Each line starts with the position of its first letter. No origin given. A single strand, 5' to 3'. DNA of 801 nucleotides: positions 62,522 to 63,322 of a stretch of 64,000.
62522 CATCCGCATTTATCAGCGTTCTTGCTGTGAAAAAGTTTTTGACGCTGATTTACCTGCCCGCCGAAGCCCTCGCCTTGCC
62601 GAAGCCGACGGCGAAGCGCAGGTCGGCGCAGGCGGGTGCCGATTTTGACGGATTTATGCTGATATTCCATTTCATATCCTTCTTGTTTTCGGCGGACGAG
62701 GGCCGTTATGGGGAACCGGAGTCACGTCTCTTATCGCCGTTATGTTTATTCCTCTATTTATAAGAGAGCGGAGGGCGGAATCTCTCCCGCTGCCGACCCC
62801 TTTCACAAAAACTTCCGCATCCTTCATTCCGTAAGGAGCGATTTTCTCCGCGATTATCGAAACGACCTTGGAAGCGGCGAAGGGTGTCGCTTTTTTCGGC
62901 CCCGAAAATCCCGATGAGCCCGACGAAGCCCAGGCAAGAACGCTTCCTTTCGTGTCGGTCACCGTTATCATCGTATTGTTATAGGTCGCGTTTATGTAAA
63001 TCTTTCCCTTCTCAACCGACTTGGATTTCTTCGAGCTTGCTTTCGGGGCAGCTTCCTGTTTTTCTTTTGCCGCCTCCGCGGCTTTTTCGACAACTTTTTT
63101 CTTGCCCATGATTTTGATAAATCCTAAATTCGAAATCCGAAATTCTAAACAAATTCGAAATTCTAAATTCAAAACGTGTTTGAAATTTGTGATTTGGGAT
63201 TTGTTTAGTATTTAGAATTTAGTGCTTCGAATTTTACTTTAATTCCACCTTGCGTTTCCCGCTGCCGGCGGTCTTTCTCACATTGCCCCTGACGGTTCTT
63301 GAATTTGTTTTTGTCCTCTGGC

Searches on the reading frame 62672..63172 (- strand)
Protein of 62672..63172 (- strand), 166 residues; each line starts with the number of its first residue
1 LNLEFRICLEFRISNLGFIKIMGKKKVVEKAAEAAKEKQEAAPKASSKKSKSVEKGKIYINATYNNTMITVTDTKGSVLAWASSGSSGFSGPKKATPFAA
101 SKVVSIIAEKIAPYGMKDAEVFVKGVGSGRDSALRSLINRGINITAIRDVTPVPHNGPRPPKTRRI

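Call 64: search_protein_families(library=pfam, proteins=[window:62672-63172:-], max_evalue=0.001)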
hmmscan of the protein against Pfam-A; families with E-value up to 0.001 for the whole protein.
window:62672-63172:- (166 aa): 1 family
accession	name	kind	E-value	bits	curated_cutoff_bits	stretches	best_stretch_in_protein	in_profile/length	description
PF00411.24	Ribosomal_S11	-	1.8e-37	128.5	25.1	1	56-165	1-110/110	Ribosomal protein S11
